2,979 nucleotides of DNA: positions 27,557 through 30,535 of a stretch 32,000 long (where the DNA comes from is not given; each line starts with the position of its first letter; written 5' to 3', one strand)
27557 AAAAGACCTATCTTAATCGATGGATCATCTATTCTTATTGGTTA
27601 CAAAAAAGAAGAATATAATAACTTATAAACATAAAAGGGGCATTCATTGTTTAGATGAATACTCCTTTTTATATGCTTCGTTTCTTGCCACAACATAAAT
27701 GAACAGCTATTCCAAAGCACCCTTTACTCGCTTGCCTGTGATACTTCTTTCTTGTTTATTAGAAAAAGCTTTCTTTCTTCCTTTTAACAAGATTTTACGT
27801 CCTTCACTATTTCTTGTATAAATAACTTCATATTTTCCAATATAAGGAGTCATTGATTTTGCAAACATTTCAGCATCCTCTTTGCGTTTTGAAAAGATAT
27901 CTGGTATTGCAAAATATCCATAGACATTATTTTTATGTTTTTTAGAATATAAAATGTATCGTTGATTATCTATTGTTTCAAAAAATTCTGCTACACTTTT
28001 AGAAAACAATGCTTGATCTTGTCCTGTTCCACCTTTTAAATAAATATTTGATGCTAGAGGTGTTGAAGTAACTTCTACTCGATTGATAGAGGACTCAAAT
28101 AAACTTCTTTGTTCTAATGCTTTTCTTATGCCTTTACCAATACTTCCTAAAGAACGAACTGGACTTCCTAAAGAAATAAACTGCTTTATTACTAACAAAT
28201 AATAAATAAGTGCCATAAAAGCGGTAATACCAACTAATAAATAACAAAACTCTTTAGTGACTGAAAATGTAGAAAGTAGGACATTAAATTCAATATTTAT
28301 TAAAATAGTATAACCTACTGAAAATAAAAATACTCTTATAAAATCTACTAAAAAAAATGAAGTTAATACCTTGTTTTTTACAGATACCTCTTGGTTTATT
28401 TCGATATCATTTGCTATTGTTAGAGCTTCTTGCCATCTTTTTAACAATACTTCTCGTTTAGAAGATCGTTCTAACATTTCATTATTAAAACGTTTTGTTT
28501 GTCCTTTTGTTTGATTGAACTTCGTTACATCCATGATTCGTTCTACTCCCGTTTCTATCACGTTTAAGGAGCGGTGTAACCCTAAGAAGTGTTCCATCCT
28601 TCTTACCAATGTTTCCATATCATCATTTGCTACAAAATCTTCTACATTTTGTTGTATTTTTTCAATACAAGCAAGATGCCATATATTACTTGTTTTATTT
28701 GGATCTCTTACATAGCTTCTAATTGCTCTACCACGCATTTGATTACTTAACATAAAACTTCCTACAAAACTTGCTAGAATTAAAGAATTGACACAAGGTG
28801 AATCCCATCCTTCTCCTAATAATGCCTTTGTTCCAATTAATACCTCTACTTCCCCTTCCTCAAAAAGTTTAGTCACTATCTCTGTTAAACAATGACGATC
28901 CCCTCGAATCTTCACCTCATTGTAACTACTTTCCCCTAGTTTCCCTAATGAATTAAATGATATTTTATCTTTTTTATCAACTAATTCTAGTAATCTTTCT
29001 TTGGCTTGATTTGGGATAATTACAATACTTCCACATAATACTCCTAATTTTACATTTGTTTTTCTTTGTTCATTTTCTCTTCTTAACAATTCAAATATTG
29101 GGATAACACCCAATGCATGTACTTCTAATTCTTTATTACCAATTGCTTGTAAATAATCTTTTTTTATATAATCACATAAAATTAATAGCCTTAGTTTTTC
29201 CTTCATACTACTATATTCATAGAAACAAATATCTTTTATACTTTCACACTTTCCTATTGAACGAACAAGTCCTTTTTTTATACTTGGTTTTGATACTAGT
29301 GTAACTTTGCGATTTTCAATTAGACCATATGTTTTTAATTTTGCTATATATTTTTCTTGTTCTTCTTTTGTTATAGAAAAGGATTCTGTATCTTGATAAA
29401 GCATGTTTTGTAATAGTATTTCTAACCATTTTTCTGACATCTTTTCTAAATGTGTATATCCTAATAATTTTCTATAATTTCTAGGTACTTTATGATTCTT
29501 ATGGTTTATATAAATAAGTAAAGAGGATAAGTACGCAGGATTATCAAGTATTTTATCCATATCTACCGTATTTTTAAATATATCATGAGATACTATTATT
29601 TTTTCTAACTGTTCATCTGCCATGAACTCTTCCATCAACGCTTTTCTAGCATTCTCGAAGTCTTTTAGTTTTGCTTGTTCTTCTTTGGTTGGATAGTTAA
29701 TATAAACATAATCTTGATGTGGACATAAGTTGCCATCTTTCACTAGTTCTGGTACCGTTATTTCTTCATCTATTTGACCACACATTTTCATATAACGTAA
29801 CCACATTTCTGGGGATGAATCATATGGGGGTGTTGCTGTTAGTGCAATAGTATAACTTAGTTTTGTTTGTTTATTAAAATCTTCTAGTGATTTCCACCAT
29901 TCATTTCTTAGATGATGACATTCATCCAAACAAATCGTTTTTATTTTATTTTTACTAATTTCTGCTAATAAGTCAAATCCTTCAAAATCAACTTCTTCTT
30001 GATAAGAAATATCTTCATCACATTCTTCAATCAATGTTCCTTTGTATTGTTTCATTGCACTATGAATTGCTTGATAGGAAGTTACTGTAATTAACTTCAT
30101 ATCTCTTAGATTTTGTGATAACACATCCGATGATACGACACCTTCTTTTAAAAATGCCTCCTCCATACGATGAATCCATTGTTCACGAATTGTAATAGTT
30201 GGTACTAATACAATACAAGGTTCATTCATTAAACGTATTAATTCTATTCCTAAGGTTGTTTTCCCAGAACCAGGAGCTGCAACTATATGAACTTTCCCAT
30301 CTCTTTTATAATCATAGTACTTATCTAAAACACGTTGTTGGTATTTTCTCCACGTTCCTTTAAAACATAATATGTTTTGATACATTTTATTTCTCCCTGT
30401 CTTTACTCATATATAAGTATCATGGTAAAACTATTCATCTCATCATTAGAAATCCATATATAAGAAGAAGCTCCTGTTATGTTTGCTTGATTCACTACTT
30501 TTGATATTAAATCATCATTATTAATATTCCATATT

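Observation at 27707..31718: Self-contained two-gene operon: membrane-anchored transglutaminase-like protein plus a membrane-inserted SF2 helicase (candidate undescribed system)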

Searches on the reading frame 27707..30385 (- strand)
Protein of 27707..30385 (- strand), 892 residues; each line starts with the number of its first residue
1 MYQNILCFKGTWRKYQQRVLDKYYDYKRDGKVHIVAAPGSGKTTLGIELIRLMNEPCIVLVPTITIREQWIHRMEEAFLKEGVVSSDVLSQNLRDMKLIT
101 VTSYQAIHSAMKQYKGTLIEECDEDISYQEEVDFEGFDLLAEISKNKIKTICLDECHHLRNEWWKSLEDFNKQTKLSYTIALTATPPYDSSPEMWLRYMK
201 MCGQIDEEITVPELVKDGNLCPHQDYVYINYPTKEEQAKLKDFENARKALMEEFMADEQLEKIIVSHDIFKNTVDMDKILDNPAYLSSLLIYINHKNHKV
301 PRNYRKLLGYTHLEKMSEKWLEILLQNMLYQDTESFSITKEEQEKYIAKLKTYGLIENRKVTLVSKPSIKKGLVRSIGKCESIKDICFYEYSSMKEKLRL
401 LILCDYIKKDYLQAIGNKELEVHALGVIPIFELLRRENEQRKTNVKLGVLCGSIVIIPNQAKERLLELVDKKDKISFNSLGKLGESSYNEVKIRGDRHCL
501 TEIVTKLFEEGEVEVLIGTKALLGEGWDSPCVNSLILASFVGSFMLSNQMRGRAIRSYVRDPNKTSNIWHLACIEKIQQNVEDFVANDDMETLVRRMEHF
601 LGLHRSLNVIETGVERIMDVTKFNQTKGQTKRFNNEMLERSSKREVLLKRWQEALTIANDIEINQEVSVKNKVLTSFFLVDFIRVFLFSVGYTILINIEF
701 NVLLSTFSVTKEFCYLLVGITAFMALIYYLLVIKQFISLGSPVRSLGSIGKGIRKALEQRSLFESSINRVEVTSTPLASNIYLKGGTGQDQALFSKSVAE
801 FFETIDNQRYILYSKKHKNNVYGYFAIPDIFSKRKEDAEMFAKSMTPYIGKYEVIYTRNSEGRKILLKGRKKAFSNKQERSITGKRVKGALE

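Call 3: search_protein_families(library=pfam, proteins=[window:27707-30385:-], max_evalue=0.01)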
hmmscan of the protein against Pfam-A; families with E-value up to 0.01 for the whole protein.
window:27707-30385:- (892 aa): 5 families
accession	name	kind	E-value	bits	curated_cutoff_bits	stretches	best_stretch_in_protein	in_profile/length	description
PF04851.21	ResIII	-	1.3e-20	74.4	22.5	1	11-187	3-163/164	Type III restriction enzyme, res subunit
PF00270.35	DEAD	-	7.1e-08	32.8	26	1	14-187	2-161/167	DEAD/DEAH box helicase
PF00176.29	SNF2-rel_dom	-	8.2e-08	32.1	24.9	1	53-195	50-172/290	SNF2-related domain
PF00271.37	Helicase_C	-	3.3e-05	24.6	23.5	1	502-556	55-108/110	Helicase conserved C-terminal domain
PF13401.12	AAA_22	-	0.0086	16.8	27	0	32-177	8-117/130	AAA domain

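Call 4: search_protein_families(library=padloc, proteins=[window:27707-30385:-], max_evalue=0.01)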
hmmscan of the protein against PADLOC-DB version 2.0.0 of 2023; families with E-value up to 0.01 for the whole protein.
window:27707-30385:- (892 aa): 1 family
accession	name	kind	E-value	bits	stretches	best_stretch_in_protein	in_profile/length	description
PDLC02704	PbeA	-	3.1e-10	37.2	1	11-245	254-477/682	PbeA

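Call 5: search_protein_families(library=ncbifam, proteins=[window:27707-30385:-], max_evalue=0.01)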
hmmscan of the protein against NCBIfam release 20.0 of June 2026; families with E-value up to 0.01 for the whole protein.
window:27707-30385:- (892 aa): 4 families
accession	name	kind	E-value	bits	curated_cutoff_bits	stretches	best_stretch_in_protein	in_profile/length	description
NF045503.1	repair_heli_XPB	equivalog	1.1e-08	34.2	610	1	12-111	184-284/548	DNA repair helicase XPB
TIGR04095.1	dnd_restrict_1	equivalog_domain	7e-08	31.9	600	1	12-245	9-227/451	DNA phosphorothioation system restriction enzyme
TIGR00595.1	priA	equivalog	0.00042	19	230.35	1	37-101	5-72/509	replication restart helicase PriA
NF004066.1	PRK05580.1-3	equivalog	0.0023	16.3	813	0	14-91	255-336/788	primosomal protein N'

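Call 8: find_homologous_proteins(query=window:27707-30385:-)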
Query window:27707-30385:- (892 aa): 5528 proteins with E <= 0.001 among 8000 candidates; the best 120 are listed.
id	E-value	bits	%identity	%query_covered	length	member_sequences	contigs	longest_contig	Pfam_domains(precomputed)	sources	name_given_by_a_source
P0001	0.0e+0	2006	100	100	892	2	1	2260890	PF00270.36,PF00176.30,PF04851.22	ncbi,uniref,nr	ncbi:DEAD/DEAH box helicase family protein [Tannockella kyphosi]|uniref:DEAD/DEAH box helicase famil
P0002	0.0e+0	1379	68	100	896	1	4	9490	PF00270.36,PF04851.22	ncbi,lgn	ncbi:MAG: DEAD/DEAH box helicase family protein [Erysipelotrichaceae bacterium]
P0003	0.0e+0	1146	57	100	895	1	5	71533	PF00176.30,PF04851.22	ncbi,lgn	ncbi:MAG: DEAD/DEAH box helicase family protein [Faecalibacterium sp.]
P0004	0.0e+0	1114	57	100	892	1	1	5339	PF00270.36,PF00176.30,PF04851.22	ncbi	-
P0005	0.0e+0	1097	56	100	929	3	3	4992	PF00270.36,PF00176.30,PF04851.22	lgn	-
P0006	0.0e+0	1087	56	100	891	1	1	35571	PF00270.36,PF00176.30,PF04851.22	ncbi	-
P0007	0.0e+0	1085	55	100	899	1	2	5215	PF00176.30,PF13401.13,PF04851.22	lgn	-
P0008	0.0e+0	1079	55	100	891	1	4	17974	PF00270.36,PF00176.30,PF04851.22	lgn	-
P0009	0.0e+0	1078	56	100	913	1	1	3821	PF00270.36,PF00176.30,PF04851.22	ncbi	-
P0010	0.0e+0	1074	55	100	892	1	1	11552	PF00270.36,PF00176.30,PF04851.22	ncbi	-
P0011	0.0e+0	1071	55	100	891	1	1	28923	PF00270.36,PF00176.30,PF04851.22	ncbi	-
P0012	0.0e+0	1070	55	100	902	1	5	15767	PF00176.30,PF04851.22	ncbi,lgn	ncbi:MAG: DEAD/DEAH box helicase family protein [Eubacteriales bacterium]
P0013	0.0e+0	1066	53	100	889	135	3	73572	PF00270.36,PF00176.30,PF04851.22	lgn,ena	-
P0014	0.0e+0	1048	54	100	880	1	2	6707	PF00270.36,PF00176.30,PF00271.38,PF04851.22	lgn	-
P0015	0.0e+0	1040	54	100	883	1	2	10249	PF00270.36,PF00176.30,PF04851.22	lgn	-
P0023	0.0e+0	1031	52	100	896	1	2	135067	PF00270.36,PF00176.30,PF13401.13,PF04851.22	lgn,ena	-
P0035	6.2e-296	1002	53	100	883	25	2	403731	PF00270.36,PF04851.22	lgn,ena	-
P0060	4.7e-284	963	51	100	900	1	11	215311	PF00270.36,PF00176.30,PF04851.22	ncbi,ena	-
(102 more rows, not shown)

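Call 9: search_solved_structures(query=window:27707-30385:-, max_evalue=0.01)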
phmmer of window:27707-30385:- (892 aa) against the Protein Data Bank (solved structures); distinct sequences matched with E-value up to 0.01: 5.
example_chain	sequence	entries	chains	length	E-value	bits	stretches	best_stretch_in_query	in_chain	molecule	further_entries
2fz4_A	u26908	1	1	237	1.4e-06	29.8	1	12-108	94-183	DNA repair protein RAD25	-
6p66_A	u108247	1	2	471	2.8e-06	28.8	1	12-108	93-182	DNA repair protein RAD25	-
2fwr_A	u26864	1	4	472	2.8e-06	28.8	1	12-108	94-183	DNA repair protein RAD25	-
6p4f_A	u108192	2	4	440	5.2e-06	27.9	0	13-105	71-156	DNA-dependent ATPase XPBII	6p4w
5tnu_A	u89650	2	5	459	6.1e-06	27.6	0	13-105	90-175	DNA-dependent ATPase XPBII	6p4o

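Call 11: find_related_loci(query=A1, collection=genome_contigs, flank=8000)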
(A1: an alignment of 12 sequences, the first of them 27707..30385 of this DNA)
Query A1 (892 aa) in genome_contigs; peptide patterns used: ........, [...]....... (x = any residue, [..] = any of these).
600 stretches matched a pattern (row limit reached: there are more); 588 encode a relative of the query (tblastn E <= 1e-3); the best 80 are kept; 80 distinct loci.
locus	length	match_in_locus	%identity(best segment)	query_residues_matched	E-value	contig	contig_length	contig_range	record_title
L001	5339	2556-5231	57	1-892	0e+0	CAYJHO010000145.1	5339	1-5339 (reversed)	MAG TPA_asm: uncultured Lachnospiraceae bacterium isolate ERP123703_co2_44 genome assembly, contig: NODE_11788_length_53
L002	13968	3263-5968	55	1-892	0e+0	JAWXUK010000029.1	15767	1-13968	MAG: Eubacteriales bacterium isolate FM_47_G117_IV NODE_1966_length_15768_cov_1.663386, whole genome shotgun sequence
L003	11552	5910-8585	55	1-892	0e+0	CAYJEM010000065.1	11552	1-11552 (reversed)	MAG TPA_asm: uncultured Erysipelotrichales bacterium isolate ERP123703_co3_201 genome assembly, contig: NODE_6861_length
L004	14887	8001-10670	53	1-892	0e+0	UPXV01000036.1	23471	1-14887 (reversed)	uncultured Erysipelotrichaceae bacterium isolate UMGS7 genome assembly, contig: NODE_995_length_23471_cov_14.318500, who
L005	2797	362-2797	57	1-807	0e+0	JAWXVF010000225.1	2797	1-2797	MAG: Eubacteriales bacterium isolate FM_68_G124_IV NODE_5514_length_2798_cov_2.487112, whole genome shotgun sequence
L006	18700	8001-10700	51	2-892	0e+0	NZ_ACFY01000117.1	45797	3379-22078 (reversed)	Roseburia inulinivorans DSM 16841 R_inulinivorans-1.0.1_Cont477.1, whole genome shotgun sequence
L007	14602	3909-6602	51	2-892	0e+0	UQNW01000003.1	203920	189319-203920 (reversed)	uncultured Roseburia sp. isolate UMGS472 genome assembly, contig: NODE_22_length_203920_cov_55.668722, whole genome shot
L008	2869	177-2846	52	1-892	0e+0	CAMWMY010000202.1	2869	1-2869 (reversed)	MAG TPA_asm: uncultured Erysipelotrichaceae bacterium isolate SRR14411251_bin.10_metawrap_v1.3_MAG genome assembly, cont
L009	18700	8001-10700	51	2-892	0e+0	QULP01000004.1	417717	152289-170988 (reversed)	Firmicutes bacterium OM04-13BH OM04-13BH.Scaf4, whole genome shotgun sequence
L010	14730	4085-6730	50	3-892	0e+0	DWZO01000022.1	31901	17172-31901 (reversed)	MAG TPA_asm: Candidatus Massilimicrobiota merdigallinarum isolate CHK183-8118 CHK183__C70177_L31901_SAMEA5754827, whole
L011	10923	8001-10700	51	2-892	0e+0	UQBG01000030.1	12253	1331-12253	uncultured Clostridium sp. isolate UMGS101 genome assembly, contig: NODE_1422_length_12253_cov_10.493196, whole genome s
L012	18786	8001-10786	52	1-892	0e+0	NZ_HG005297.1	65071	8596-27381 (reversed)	Candidatus Stoquefichus massiliensis AP9, whole genome shotgun sequence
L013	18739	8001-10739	49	2-892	0e+0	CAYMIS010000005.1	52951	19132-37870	MAG TPA_asm: uncultured Roseburia sp. isolate SRP350583_co1_33 genome assembly, contig: NODE_875_length_52951_cov_18.779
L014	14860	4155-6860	49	4-892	0e+0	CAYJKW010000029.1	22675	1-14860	MAG TPA_asm: uncultured Oscillospiraceae bacterium isolate ERP123703_co3_282 genome assembly, contig: NODE_2588_length_2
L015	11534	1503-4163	51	1-892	0e+0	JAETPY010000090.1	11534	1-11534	MAG: Erysipelotrichaceae bacterium isolate S24_Bin3 scaffold_2840, whole genome shotgun sequence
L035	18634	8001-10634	45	6-892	0e+0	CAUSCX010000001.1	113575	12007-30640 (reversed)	MAG TPA_asm: uncultured Streptococcus sp. isolate ERR9969137_bin.4_MetaWRAP_v1.3_MAG genome assembly, contig: ERZ2161594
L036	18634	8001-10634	45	6-892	0e+0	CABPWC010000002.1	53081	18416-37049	MAG TPA_asm: uncultured Streptococcus sp. isolate MGYG-HGUT-00298 genome assembly, contig: GUT_GENOME003665_2, whole gen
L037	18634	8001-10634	45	6-892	0e+0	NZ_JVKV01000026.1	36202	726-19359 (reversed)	Streptococcus pseudopneumoniae strain 342_SPSE, whole genome shotgun sequence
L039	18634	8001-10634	45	6-892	0e+0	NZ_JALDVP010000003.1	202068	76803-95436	Streptococcus sp. oral taxon 431 strain S05 NODE_3_length_202068_cov_55.061907, whole genome shotgun sequence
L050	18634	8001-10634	45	6-892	0e+0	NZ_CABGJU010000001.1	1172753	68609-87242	Streptococcus mitis strain 4928STDY7071560, whole genome shotgun sequence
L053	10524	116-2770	52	1-892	0e+0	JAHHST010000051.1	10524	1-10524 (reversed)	MAG: Longicatena sp. isolate MAG063 MAG063_51, whole genome shotgun sequence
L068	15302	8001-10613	47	6-876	0e+0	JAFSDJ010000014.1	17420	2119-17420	MAG: Lachnospiraceae bacterium isolate RGIG3040 Goat_Rectum-4__c96040, whole genome shotgun sequence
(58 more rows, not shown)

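Call 15: find_encoding_contigs(protein=P0002, flank=6000, max_places=4)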
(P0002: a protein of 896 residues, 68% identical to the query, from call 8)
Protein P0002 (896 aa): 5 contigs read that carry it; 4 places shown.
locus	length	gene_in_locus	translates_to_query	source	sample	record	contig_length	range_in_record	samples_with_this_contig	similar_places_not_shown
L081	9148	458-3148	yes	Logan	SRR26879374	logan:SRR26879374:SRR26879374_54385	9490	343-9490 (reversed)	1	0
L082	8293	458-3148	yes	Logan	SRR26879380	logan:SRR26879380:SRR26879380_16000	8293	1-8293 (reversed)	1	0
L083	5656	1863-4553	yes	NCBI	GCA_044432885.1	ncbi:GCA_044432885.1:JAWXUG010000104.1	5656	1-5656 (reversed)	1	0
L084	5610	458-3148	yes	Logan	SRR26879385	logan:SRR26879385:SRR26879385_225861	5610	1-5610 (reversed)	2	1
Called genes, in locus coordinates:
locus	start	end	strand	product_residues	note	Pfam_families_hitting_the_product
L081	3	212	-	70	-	?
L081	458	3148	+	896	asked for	PF00270:DEAD, PF04851:ResIII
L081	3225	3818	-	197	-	PF12464:Mac, PF00132:Hexapep, PF14602:Hexapep_2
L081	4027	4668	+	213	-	PF14353:CpXC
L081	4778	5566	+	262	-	PF00702:Hydrolase (faint), PF08282:Hydrolase_3, PF13419:HAD_2 (faint), PF05116:S6PP (weak)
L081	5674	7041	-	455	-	PF01554:MatE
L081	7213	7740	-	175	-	PF08668:HDOD, PF01966:HD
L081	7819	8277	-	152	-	PF13302:Acetyltransf_3, PF13420:Acetyltransf_4 (weak), PF17013:Acetyltransf_15 (weak), PF00583:Acetyltransf_1, PF13673:Acetyltransf_10, PF13508:Acetyltransf_7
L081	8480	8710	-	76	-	-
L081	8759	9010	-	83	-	PF13671:AAA_33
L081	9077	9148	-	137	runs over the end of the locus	?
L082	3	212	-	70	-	?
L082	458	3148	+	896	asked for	PF00270:DEAD, PF04851:ResIII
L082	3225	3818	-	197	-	PF12464:Mac, PF00132:Hexapep, PF14602:Hexapep_2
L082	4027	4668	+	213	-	PF14353:CpXC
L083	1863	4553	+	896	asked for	PF00270:DEAD, PF04851:ResIII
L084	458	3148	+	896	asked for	PF00270:DEAD, PF04851:ResIII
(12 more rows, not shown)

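Call 16: find_encoding_contigs(protein=P0003, flank=6000, max_places=3)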
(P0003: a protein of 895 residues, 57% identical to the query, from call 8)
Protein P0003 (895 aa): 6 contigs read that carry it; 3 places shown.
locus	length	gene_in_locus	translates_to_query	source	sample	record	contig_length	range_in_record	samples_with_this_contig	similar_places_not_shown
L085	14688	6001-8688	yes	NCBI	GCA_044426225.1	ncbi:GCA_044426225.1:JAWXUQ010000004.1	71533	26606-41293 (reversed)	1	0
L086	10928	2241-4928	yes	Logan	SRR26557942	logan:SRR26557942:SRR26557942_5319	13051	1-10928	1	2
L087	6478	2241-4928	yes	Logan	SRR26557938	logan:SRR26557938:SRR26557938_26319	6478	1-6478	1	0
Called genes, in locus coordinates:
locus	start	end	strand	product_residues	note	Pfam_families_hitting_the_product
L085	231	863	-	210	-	PF01381:HTH_3, PF12844:HTH_19, PF13560:HTH_31, PF00717:Peptidase_S24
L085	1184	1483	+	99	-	-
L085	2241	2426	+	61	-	PF13783:DUF4177 (weak)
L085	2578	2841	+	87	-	PF02604:PhdYeFM_antitox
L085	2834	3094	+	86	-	PF06769:YoeB_toxin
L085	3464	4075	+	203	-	PF02517:Rce1-like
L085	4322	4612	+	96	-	-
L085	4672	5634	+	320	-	PF00561:Abhydrolase_1, PF12146:Hydrolase_4, PF12697:Abhydrolase_6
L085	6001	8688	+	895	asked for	PF00176:SNF2-rel_dom (weak), PF04851:ResIII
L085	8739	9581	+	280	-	PF02574:S-methyl_trans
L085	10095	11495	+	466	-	PF00884:Sulfatase, PF16347:SGSH_C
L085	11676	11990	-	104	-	-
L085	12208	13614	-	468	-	PF07690:MFS_1, PF13347:MFS_2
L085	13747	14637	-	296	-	PF01263:Aldose_epim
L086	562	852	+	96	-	-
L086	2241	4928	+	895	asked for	PF00176:SNF2-rel_dom (weak), PF04851:ResIII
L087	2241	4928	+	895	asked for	PF00176:SNF2-rel_dom (weak), PF04851:ResIII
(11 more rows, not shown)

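Call 23: search_protein_families(library=pfam, proteins=[L035:7235-7855:-, L035:5779-6948:+, L035:4416-5405:+, L035:10753-13854:+, L035:13854-15458:+, L035:15451-16704:+, L036:10712-13702:+, L039:10881-12722:+, L050:10684-11850:+, L037:11295-13421:+], max_evalue=0.001)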
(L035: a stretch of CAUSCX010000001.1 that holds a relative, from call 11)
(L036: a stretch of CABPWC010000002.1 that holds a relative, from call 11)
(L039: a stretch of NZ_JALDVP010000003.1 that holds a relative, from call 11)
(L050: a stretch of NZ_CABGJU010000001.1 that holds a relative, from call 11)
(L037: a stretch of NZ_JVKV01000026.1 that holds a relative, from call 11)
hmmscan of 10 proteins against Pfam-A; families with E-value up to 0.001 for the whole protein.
L035:7235-7855:- (206 aa): 1 family
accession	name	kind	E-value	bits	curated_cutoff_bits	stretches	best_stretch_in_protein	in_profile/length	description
PF09335.16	VTT_dom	-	1.4e-17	64.7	33.9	1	76-192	1-119/123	VTT domain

L035:5779-6948:+ (389 aa): 2 families
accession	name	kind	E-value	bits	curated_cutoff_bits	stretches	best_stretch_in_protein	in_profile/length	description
PF07690.21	MFS_1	-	4.1e-34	118.5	33.4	2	17-280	4-273/347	Major Facilitator Superfamily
PF00083.30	Sugar_tr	-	7.1e-09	35.5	22.3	2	243-384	44-187/452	Sugar (and other) transporter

L035:4416-5405:+ (329 aa): 2 families
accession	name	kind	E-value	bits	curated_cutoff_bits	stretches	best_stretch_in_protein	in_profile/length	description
PF18075.7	FtsX_ECD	-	4.1e-20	72.6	23.5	1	79-184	1-96/96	FtsX extracellular domain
PF02687.27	FtsX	-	5.5e-14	52.7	25.5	1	207-328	2-117/120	FtsX-like permease C-terminal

L035:10753-13854:+ (1033 aa): 5 families
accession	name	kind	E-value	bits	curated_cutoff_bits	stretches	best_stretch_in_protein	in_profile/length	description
PF18766.7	SWI2_SNF2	-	2.6e-42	145.4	26.7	1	320-541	2-210/221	SWI2/SNF2 ATPase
PF04313.20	HSDR_N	-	1.4e-25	90.7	25.1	1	20-203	2-188/198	Type I restriction enzyme R protein N terminus (HSDR_N)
PF04851.21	ResIII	-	2.1e-25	90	22.5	1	314-477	2-162/164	Type III restriction enzyme, res subunit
PF22679.2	T1R_D3-like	-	8.8e-16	59.1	27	1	623-692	87-157/158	Type I restriction enzyme subunit R domain 3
PF00270.35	DEAD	-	5.3e-06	26.7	26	1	339-465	18-145/167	DEAD/DEAH box helicase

L035:13854-15458:+ (534 aa): 4 families
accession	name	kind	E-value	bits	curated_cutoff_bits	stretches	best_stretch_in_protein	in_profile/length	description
PF02384.22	N6_Mtase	-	1.4e-67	228.7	20.4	1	177-486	4-304/311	N-6 DNA Methylase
PF05175.20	MTS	-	1.7e-07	31.5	23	1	222-314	31-118/170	Methyltransferase small domain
PF07669.17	Eco57I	-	1.2e-06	29.1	25.3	1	280-400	59-171/171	Eco57I restriction-modification methylase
PF03602.21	Cons_hypoth95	-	0.00017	21.8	24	1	223-307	42-126/182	Conserved hypothetical protein 95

L035:15451-16704:+ (417 aa): 1 family
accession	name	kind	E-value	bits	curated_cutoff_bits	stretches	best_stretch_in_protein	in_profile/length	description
PF01420.25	Methylase_S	-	5.7e-42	144.2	22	2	222-400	1-168/168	Type I restriction modification DNA specificity domain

L036:10712-13702:+ (996 aa): 6 families
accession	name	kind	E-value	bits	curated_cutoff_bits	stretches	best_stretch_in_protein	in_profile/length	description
PF18766.7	SWI2_SNF2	-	8.2e-48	163.4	26.7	1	262-490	1-209/221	SWI2/SNF2 ATPase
PF22679.2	T1R_D3-like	-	5.3e-46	157.3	27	1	519-688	2-158/158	Type I restriction enzyme subunit R domain 3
PF04851.21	ResIII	-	5.4e-34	117.9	22.5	1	258-426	3-163/164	Type III restriction enzyme, res subunit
PF12008.13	EcoR124_C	-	1.3e-28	100.8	23.1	1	711-952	1-239/260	Type I restriction and modification enzyme - subunit R C terminal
PF04313.20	HSDR_N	-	1.8e-21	77.4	25.1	1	6-203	4-194/198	Type I restriction enzyme R protein N terminus (HSDR_N)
PF00270.35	DEAD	-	4.8e-10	39.9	26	1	261-413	2-142/167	DEAD/DEAH box helicase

L039:10881-12722:+ (613 aa): 2 families
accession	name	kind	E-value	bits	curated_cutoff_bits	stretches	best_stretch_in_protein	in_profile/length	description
PF07693.20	KAP_NTPase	-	7.9e-09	35.6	20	1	16-188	4-187/293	KAP family P-loop domain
PF13401.12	AAA_22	-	4.1e-05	24.4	27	0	31-191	9-124/130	AAA domain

L050:10684-11850:+ (388 aa): 1 family
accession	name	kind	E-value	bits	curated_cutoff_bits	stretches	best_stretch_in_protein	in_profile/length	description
PF14253.11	AbiH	-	2.9e-29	103.4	30.9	1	5-327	1-249/260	Bacteriophage abortive infection AbiH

L037:11295-13421:+ (708 aa): 3 families
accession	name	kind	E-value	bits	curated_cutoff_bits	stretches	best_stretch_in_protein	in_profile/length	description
PF13651.11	EcoRI_methylase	-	1.1e-97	327.9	26.4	1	16-338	3-344/345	Adenine-specific methyltransferase EcoRI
PF00145.23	DNA_methylase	-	7.9e-75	252.7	22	1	347-694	1-323/324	C-5 cytosine-specific DNA methylase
PF05175.20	MTS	-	5.5e-05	23.3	23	0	342-426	30-108/170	Methyltransferase small domain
